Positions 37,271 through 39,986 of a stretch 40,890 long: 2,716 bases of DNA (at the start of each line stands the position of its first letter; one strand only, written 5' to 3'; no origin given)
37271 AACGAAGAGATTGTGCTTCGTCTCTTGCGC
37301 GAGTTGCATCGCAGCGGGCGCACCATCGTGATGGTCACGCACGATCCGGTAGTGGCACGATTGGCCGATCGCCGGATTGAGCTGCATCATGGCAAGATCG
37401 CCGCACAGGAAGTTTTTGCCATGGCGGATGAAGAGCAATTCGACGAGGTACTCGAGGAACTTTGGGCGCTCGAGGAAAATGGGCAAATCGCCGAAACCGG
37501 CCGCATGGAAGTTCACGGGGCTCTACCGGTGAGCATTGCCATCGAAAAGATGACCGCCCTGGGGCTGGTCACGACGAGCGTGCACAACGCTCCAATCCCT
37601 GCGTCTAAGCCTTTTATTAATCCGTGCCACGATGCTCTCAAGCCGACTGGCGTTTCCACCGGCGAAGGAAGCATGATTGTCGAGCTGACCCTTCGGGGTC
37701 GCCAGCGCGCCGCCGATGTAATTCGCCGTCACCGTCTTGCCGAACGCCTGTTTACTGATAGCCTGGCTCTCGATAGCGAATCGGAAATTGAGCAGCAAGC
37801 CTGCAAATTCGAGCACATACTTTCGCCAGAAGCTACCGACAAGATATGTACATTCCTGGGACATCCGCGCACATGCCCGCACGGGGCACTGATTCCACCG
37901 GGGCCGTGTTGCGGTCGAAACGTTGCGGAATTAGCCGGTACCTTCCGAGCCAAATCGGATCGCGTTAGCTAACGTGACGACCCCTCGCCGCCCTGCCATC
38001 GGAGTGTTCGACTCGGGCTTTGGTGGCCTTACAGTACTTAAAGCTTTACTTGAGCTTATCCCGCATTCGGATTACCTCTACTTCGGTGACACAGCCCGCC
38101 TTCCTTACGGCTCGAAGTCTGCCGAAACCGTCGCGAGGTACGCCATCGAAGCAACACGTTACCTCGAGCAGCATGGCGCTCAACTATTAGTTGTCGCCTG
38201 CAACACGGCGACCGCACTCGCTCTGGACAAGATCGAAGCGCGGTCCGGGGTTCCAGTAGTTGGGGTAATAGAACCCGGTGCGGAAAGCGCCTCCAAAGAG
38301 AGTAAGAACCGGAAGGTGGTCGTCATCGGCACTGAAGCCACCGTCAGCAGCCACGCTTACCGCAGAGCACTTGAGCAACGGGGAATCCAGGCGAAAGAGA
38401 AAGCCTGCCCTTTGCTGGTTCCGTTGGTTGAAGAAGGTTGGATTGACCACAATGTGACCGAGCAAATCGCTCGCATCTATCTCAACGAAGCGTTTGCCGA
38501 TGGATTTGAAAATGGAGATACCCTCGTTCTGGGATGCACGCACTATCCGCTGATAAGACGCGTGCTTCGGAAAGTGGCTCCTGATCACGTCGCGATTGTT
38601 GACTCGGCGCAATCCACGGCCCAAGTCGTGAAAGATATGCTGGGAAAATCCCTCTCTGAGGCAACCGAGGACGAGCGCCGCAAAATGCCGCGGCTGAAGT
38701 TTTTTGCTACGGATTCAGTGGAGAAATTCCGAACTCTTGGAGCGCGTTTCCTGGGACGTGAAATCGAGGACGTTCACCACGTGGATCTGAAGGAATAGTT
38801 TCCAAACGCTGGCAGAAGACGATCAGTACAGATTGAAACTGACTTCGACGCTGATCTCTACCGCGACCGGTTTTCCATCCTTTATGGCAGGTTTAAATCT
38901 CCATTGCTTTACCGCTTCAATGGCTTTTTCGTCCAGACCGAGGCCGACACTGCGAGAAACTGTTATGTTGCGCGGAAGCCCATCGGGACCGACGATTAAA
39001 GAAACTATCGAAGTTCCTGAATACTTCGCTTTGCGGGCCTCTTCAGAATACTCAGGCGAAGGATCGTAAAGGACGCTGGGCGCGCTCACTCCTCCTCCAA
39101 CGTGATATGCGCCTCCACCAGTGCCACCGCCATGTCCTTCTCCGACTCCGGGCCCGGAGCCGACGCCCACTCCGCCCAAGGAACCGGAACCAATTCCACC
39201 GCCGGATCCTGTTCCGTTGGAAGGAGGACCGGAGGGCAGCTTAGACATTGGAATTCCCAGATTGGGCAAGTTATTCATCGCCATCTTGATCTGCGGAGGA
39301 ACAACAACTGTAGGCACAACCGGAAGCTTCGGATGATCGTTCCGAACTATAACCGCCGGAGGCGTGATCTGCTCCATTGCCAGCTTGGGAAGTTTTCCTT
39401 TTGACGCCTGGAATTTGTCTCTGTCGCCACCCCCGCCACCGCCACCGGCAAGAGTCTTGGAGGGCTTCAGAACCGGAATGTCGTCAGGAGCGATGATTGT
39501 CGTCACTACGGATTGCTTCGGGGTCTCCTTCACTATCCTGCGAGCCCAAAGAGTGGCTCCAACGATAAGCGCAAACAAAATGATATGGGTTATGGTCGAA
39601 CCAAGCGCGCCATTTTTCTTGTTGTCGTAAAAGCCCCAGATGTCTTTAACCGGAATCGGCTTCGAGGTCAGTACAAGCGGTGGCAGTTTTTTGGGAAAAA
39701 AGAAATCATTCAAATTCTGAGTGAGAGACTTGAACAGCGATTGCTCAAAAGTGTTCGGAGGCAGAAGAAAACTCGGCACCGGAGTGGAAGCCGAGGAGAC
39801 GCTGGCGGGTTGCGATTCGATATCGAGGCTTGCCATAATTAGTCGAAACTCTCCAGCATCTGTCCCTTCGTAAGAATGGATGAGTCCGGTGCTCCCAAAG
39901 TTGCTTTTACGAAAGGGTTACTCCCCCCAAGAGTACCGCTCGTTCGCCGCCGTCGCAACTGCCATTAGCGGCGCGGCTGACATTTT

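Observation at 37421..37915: DtxR/IdeR-like module with conserved Cys-Glu-His metal site fused to an ABC transporter ATPase, with a possible nested internal start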

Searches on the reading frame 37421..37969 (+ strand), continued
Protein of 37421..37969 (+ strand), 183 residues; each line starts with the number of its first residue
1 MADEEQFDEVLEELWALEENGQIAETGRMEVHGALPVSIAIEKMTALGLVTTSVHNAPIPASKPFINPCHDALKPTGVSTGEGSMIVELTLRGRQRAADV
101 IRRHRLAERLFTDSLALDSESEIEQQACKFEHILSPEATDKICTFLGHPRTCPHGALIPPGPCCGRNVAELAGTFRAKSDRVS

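Call 60: find_homologous_proteins(query=P0195, max_evalue=1e-40)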
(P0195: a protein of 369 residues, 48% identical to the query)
Query P0195 (369 aa): 7947 proteins with E <= 1e-40 among 8000 candidates; the best 120 are listed.
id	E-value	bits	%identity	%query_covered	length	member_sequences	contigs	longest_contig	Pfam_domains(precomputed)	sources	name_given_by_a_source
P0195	2.6e-243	824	100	100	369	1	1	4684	PF00005.34,PF02742.22,PF02463.26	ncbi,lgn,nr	ncbi:MAG TPA: ATP-binding cassette domain-containing protein [Candidatus Polarisedimenticolia bacter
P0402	2.4e-207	706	89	97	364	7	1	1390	PF00005.34,PF02742.22,PF02463.26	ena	-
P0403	2.5e-205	699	87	97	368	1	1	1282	PF00005.34,PF02742.22,PF02463.26,PF13191.13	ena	-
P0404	1.6e-204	697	87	96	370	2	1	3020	PF00005.34,PF02742.22,PF02463.26,PF13304.13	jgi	-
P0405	7.7e-203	691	87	96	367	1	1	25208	PF00005.34,PF02742.22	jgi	jgi:putative ABC transport system ATP-binding protein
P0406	5.4e-201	685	86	96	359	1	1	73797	PF00005.34,PF02742.22,PF02463.26,PF13304.13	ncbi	-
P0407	1.3e-200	684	86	96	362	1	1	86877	PF00005.34,PF02742.22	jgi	jgi:putative ABC transport system ATP-binding protein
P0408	2.5e-200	683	86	96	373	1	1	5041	PF00005.34,PF02742.22,PF02463.26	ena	-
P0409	7.4e-200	681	85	96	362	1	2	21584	PF00005.34,PF02742.22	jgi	jgi:putative ABC transport system ATP-binding protein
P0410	1.2e-199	681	84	96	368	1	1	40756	PF00005.34,PF02742.22,PF02463.26,PF13304.13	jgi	jgi:putative ABC transport system ATP-binding protein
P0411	2.9e-198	676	83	97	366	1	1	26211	PF00005.34,PF02742.22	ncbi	-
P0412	7.4e-196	668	83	96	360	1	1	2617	PF00005.34,PF02742.22,PF02463.26,PF13304.13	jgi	jgi:putative ABC transport system ATP-binding protein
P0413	9.5e-196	668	82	96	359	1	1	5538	PF00005.34,PF02742.22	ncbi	-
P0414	2.7e-193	660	84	96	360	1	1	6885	PF00005.34,PF02742.22,PF13304.13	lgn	-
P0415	4.7e-193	659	83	96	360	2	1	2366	PF00005.34,PF02742.22,PF13304.13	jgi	-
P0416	9.4e-193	658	84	95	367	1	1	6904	PF00005.34,PF02742.22,PF02463.26,PF13304.13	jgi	jgi:putative ABC transport system ATP-binding protein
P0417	5.0e-192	656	81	97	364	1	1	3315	PF00005.34,PF02742.22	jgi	jgi:putative ABC transport system ATP-binding protein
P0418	6.9e-192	655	83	96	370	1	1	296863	PF00005.34,PF02742.22,PF02463.26,PF13304.13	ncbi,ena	-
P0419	7.3e-192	655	82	97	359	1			PF00005.34,PF02742.22,PF13304.13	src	-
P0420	1.4e-191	654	82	97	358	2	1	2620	PF00005.34,PF02742.22,PF13304.13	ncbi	-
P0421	7.1e-191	652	81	97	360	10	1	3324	PF00005.34,PF02742.22,PF13304.13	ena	-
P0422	9.1e-191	651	82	96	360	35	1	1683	PF00005.34,PF02742.22,PF13304.13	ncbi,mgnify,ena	ncbi:MAG: ATP-binding cassette domain-containing protein [Acidobacteriota bacterium]|mgnify:CR=1 FL=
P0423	4.0e-190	649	82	95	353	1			PF00005.34,PF02742.22,PF02463.26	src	-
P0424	5.4e-190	649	81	96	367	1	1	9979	PF00005.34,PF02742.22,PF02463.26,PF13304.13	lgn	-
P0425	2.0e-189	647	82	96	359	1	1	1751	PF00005.34,PF02742.22,PF13304.13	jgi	-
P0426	5.0e-189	646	81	96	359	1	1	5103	PF00005.34,PF02742.22,PF13304.13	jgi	jgi:putative ABC transport system ATP-binding protein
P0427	8.5e-189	645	82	96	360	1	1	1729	PF00005.34,PF02742.22,PF13304.13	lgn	-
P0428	5.4e-188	642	82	96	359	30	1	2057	PF00005.34,PF02742.22,PF13304.13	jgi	-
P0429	5.6e-188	642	81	96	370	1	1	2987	PF00005.34,PF02742.22,PF13304.13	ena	-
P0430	7.4e-188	642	80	97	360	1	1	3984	PF00005.34,PF02742.22,PF13304.13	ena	-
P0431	7.5e-188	642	80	97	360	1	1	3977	PF00005.34,PF02742.22,PF13304.13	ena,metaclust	metaclust:\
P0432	7.8e-188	642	81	95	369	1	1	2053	PF00005.34,PF02742.22,PF02463.26,PF13304.13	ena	-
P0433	1.7e-187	641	80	97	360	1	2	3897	PF00005.34,PF02742.22,PF13304.13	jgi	-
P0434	2.6e-187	640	80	97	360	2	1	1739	PF00005.34,PF02742.22,PF13304.13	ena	-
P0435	2.8e-187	640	82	96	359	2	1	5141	PF00005.34,PF02742.22,PF13304.13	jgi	jgi:putative ABC transport system ATP-binding protein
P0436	2.9e-187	640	80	96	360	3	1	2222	PF00005.34,PF02742.22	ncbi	-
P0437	3.1e-187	640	81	96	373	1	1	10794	PF00005.34,PF02742.22,PF02463.26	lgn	-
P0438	5.0e-187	639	78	96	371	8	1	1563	PF00005.34,PF02742.22,PF13304.13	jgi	jgi:putative ABC transport system ATP-binding protein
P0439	1.4e-186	638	80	97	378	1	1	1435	PF00005.34,PF02742.22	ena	-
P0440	1.5e-186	638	81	96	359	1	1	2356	PF00005.34,PF02742.22,PF13304.13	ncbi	-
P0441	2.0e-186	637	80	96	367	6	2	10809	PF00005.34,PF02742.22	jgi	jgi:putative ABC transport system ATP-binding protein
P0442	2.0e-186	637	81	96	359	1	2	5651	PF00005.34,PF02742.22,PF13304.13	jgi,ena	-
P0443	2.6e-186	637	80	97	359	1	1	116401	PF00005.34,PF02742.22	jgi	jgi:putative ABC transport system ATP-binding protein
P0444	2.7e-186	637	81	96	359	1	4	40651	PF00005.34,PF02742.22,PF13304.13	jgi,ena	-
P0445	2.9e-186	637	81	96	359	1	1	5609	PF00005.34,PF02742.22,PF13304.13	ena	-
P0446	4.2e-186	636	79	96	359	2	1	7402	PF00005.34,PF02742.22,PF02463.26,PF13304.13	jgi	jgi:putative ABC transport system ATP-binding protein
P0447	6.9e-186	635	81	96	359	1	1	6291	PF00005.34,PF02742.22,PF13304.13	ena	-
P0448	9.8e-186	635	80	96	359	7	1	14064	PF00005.34,PF02742.22,PF13304.13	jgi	jgi:putative ABC transport system ATP-binding protein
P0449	1.9e-185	634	80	97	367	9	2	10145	PF00005.34,PF02742.22,PF02463.26,PF13304.13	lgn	-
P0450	2.3e-185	634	80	96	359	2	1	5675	PF00005.34,PF02742.22,PF13304.13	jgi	jgi:putative ABC transport system ATP-binding protein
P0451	6.5e-185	632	82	92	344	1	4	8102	PF00005.34,PF02742.22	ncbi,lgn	-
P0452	9.1e-185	632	80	95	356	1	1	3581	PF00005.34,PF02742.22,PF13304.13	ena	-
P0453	1.1e-184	631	79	96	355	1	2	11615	PF00005.34,PF02742.22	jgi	-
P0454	1.1e-184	631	80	96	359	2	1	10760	PF00005.34,PF02742.22,PF13304.13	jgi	jgi:putative ABC transport system ATP-binding protein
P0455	1.4e-184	631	80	96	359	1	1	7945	PF00005.34,PF02742.22,PF13304.13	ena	-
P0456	5.3e-184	629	80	96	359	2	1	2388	PF00005.34,PF02742.22,PF13304.13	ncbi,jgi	-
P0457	7.9e-184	629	78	98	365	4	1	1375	PF00005.34,PF02742.22,PF13304.13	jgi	-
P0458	1.1e-183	628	77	97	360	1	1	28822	PF00005.34,PF02742.22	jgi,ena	-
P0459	2.1e-183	627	77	98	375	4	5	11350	PF00005.34,PF02742.22,PF13304.13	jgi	jgi:putative ABC transport system ATP-binding protein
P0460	2.5e-183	627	80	95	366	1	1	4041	PF00005.34,PF02742.22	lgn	-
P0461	3.3e-183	627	79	96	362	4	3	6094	PF00005.34,PF02742.22,PF13304.13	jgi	jgi:putative ABC transport system ATP-binding protein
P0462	8.6e-183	625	77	97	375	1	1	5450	PF00005.34,PF02742.22,PF13304.13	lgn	-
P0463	1.1e-182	625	76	97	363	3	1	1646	PF00005.34,PF02742.22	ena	-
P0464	1.4e-182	624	79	96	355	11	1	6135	PF00005.34,PF02742.22,PF13304.13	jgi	-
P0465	2.5e-182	624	78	96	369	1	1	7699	PF00005.34,PF02742.22,PF13304.13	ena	-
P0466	9.2e-182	622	77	96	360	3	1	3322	PF00005.34,PF02742.22,PF02463.26,PF13304.13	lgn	-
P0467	7.6e-181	619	76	95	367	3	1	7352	PF00005.34,PF02742.22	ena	-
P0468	7.7e-181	619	76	96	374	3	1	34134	PF00005.34,PF02742.22,PF13304.13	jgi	-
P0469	4.5e-180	616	75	100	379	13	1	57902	PF00005.34,PF02742.22,PF13304.13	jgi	jgi:putative ABC transport system ATP-binding protein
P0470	5.6e-180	616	77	95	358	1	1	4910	PF00005.34,PF02742.22,PF13304.13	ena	-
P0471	9.9e-180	615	76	95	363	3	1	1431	PF00005.34,PF02742.22,PF13304.13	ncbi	-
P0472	3.3e-179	613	77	96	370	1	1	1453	PF00005.34,PF02742.22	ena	-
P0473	6.2e-179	612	79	95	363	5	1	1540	PF00005.34,PF02742.22,PF13304.13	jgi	-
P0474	1.2e-178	612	78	96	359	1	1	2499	PF00005.34,PF02742.22,PF13304.13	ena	-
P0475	2.5e-178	610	80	92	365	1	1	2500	PF00005.34,PF02742.22,PF02463.26,PF13304.13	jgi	-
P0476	4.8e-178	610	76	96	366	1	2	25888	PF00005.34,PF02742.22,PF02463.26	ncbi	-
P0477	9.9e-178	609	74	95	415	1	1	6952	PF00005.34,PF02742.22,PF02463.26,PF13304.13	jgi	jgi:putative ABC transport system ATP-binding protein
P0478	1.0e-177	608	76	97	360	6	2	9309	PF00005.34,PF02742.22,PF13304.13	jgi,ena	-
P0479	6.2e-177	606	75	97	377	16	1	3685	PF00005.34,PF02742.22,PF02463.26,PF13304.13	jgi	-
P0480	7.9e-177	606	75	97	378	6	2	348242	PF00005.34,PF02742.22,PF13304.13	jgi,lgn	jgi:putative ABC transport system ATP-binding protein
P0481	1.3e-176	605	74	96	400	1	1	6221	PF00005.34,PF02742.22,PF02463.26,PF13304.13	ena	-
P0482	3.0e-176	604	74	97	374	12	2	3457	PF00005.34,PF02742.22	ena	-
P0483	4.4e-176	603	73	97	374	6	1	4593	PF00005.34,PF02742.22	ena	-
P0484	6.2e-176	603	75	97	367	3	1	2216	PF00005.34,PF02742.22,PF02463.26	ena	-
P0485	2.4e-175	601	75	96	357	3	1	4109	PF00005.34,PF02742.22,PF02463.26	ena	-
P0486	2.3e-174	597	75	96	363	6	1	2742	PF00005.34,PF02742.22,PF02463.26,PF13304.13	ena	-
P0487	5.1e-174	596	75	95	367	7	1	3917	PF00005.34,PF02742.22,PF02463.26,PF13304.13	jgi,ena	-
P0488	9.1e-174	595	71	98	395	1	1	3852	PF00005.34,PF02742.22,PF02463.26,PF13304.13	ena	-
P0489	2.2e-173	594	79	95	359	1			PF00005.34,PF02742.22,PF13304.13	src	-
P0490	3.5e-173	594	75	95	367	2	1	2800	PF00005.34,PF02742.22,PF02463.26,PF13304.13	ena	-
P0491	5.6e-172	590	74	95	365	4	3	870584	PF00005.34,PF02742.22,PF13304.13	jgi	jgi:putative ABC transport system ATP-binding protein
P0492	6.7e-172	589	74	96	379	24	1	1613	PF00005.34,PF02742.22,PF13304.13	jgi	jgi:putative ABC transport system ATP-binding protein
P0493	8.6e-171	586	82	88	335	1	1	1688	PF00005.34,PF02742.22,PF13304.13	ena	-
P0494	2.4e-170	584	74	95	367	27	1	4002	PF00005.34,PF02742.22,PF02463.26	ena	-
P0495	1.3e-169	582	74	97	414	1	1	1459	PF00005.34,PF02742.22,PF13304.13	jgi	jgi:putative ABC transport system ATP-binding protein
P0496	3.2e-169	581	73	95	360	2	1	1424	PF00005.34,PF02742.22,PF02463.26,PF13304.13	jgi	jgi:putative ABC transport system ATP-binding protein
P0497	7.2e-169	579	74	97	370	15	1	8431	PF00005.34,PF02742.22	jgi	-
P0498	1.2e-168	579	74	95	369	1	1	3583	PF00005.34,PF02742.22,PF02463.26,PF13304.13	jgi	jgi:putative ABC transport system ATP-binding protein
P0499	8.2e-168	576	73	95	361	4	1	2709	PF00005.34,PF02742.22,PF02463.26,PF13304.13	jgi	-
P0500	7.3e-167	573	73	95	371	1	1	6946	PF00005.34,PF02742.22,PF13304.13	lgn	-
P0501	5.0e-166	570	72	97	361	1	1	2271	PF00005.34,PF02742.22,PF13304.13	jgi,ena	-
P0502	1.0e-163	562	72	96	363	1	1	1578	PF00005.34,PF02742.22,PF02463.26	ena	-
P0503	1.2e-163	562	73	95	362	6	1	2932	PF00005.34,PF02742.22,PF13304.13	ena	-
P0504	3.0e-160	551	70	96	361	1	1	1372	PF00005.34,PF02742.22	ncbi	-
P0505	8.0e-160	550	70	95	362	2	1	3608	PF00005.34,PF02742.22,PF13304.13,PF13191.13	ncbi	-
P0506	2.0e-156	538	70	95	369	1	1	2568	PF00005.34,PF02742.22,PF13304.13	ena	-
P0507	5.7e-155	534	69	95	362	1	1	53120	PF00005.34,PF02742.22,PF02463.26,PF13304.13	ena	-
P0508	4.4e-154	531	68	96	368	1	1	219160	PF00005.34,PF02742.22,PF02463.26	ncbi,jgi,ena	-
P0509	6.2e-154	530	70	95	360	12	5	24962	PF00005.34,PF02742.22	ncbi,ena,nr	ncbi:MAG: hypothetical protein DMF49_10645 [Acidobacteria bacterium]|nr:MAG: hypothetical protein DM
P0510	1.4e-152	526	66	97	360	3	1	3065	PF00005.34,PF02742.22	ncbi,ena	-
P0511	7.5e-152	523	69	96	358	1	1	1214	PF00005.34,PF02742.22,PF02463.26,PF13304.13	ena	-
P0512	2.8e-151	522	67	96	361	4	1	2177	PF00005.34,PF02742.22,PF02463.26,PF13304.13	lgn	-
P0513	4.3e-151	521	68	96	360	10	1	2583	PF00005.34,PF02742.22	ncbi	-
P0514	5.1e-151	521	68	96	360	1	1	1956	PF00005.34,PF02742.22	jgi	jgi:putative ABC transport system ATP-binding protein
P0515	8.0e-151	520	67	95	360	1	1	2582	PF00005.34,PF02742.22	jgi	jgi:putative ABC transport system ATP-binding protein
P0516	1.6e-150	519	67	96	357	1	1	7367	PF00005.34,PF02742.22,PF13304.13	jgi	jgi:putative ABC transport system ATP-binding protein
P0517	1.6e-150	519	69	94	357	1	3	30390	PF00005.34,PF02742.22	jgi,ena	-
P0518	2.0e-149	515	65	96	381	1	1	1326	PF00005.34,PF02742.22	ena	-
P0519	2.1e-149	515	65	95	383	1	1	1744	PF00005.34,PF02742.22,PF02463.26,PF13304.13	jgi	jgi:putative ABC transport system ATP-binding protein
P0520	4.9e-147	508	66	95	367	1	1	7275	PF00005.34,PF02742.22,PF02463.26,PF13304.13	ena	-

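Call 72: search_protein_families(library=pfam, proteins=[window:37421-37969:+, P0157, P0401], max_evalue=10)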
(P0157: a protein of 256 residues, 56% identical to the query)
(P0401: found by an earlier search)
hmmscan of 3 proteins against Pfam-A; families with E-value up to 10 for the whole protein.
window:37421-37969:+ (183 aa): 1 family
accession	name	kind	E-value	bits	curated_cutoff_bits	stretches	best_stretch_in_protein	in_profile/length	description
PF02742.21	Fe_dep_repr_C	-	3.6e-25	88.2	27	1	90-159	1-69/70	Iron dependent repressor, metal binding and dimerisation domain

P0157 (256 aa): 4 families
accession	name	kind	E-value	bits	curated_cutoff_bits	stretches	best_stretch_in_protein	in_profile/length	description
PF02742.21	Fe_dep_repr_C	-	1.7e-28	98.8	27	1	60-128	1-69/70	Iron dependent repressor, metal binding and dimerisation domain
PF04023.20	FeoA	-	2.2e-11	44.1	23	1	183-237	16-73/74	FeoA domain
PF20008.5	DUF6429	-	0.022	14.9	31.6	1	39-74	30-68/71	Domain of unknown function (DUF6429)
PF06969.22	HemN_C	-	0.11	13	24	1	40-64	41-65/67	HemN C-terminal domain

P0401 (255 aa): 4 families
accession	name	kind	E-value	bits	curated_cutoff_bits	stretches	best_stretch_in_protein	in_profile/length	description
PF02742.21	Fe_dep_repr_C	-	1.3e-23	83.2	27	1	98-167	1-70/70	Iron dependent repressor, metal binding and dimerisation domain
PF04023.20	FeoA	-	1.8e-12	47.6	23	1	183-253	1-74/74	FeoA domain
PF06969.22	HemN_C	-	0.014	15.9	24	1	68-102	31-65/67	HemN C-terminal domain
PF06533.17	DUF1110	-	0.14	12.5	24.1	1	70-157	64-147/189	Protein of unknown function (DUF1110)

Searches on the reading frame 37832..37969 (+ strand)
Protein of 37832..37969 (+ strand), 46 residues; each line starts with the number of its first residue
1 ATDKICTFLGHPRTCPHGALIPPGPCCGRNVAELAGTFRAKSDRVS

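Call 82: search_solved_structures(query=window:37832-37969:+, max_evalue=10, show_alignments=4)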
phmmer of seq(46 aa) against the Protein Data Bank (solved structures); distinct sequences matched with E-value up to 10: 4.
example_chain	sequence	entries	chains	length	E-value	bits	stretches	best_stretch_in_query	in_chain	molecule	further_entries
5cvi_A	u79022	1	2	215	0.12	15.8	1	3-23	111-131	SloR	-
2x4h_A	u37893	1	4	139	0.29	14.7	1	3-22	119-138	HYPOTHETICAL PROTEIN SSO2273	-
3ah7_A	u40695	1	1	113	0.62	13.7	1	5-37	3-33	[2Fe-2S]ferredoxin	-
3hrs_A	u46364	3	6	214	1.4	12.6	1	4-23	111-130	Metalloregulator ScaR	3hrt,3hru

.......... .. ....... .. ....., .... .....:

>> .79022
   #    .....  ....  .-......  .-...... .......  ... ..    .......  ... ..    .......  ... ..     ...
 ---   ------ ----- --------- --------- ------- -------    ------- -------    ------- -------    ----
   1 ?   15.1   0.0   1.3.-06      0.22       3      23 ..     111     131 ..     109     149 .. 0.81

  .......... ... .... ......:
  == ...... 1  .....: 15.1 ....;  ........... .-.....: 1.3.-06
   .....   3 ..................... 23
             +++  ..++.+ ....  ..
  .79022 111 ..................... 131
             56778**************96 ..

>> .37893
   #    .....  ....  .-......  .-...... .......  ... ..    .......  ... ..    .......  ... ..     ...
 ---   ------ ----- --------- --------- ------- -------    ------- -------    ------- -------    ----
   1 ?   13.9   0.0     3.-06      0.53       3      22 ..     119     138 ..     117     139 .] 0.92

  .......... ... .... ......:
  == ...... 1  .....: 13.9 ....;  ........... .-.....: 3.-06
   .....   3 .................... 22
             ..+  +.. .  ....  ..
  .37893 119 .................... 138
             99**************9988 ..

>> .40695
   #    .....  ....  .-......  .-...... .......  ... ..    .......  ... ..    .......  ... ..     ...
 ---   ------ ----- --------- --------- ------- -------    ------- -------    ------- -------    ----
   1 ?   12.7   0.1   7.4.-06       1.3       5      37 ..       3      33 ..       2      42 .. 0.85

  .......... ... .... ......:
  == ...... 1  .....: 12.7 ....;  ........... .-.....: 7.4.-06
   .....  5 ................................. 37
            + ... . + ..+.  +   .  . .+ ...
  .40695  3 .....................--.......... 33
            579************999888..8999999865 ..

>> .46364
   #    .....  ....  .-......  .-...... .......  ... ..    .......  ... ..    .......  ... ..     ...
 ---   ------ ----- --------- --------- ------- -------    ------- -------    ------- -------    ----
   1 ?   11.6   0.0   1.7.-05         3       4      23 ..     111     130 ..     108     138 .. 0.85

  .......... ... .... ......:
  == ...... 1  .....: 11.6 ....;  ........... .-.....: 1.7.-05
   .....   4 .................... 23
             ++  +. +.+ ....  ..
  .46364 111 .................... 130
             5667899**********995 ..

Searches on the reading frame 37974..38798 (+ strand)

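Call 3: search_protein_families(library=pfam, proteins=[window:37974-38798:+], max_evalue=0.01)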
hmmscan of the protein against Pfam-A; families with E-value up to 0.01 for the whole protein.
window:37974-38798:+ (274 aa): 2 families
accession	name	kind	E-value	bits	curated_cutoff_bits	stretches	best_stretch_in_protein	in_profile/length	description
PF01177.27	Asp_Glu_race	-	5.2e-26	92.2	31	1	28-217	24-209/211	Asp/Glu/Hydantoin racemase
PF13458.12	Peripla_BP_6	-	0.0012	19.1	31.7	1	52-137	53-134/343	Periplasmic binding protein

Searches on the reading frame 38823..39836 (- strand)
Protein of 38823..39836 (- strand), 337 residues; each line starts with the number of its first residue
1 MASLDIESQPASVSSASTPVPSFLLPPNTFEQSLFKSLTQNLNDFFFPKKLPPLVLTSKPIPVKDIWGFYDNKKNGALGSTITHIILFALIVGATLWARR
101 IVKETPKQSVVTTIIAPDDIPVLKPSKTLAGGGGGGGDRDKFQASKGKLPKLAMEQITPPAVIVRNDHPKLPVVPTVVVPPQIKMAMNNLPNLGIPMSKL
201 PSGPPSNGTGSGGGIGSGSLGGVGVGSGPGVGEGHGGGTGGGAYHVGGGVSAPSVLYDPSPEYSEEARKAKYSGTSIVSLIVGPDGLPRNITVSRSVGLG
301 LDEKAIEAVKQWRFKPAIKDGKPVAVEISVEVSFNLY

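Call 3: search_protein_families(library=pfam, proteins=[window:38823-39836:-], max_evalue=0.01)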
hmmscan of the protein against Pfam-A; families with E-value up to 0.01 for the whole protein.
window:38823-39836:- (337 aa): 1 family
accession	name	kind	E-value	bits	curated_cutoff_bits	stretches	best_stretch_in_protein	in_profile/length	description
PF03544.19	TonB_C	-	2.5e-22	79.5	24.6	1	260-336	2-79/79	Gram-negative bacterial TonB protein C-terminal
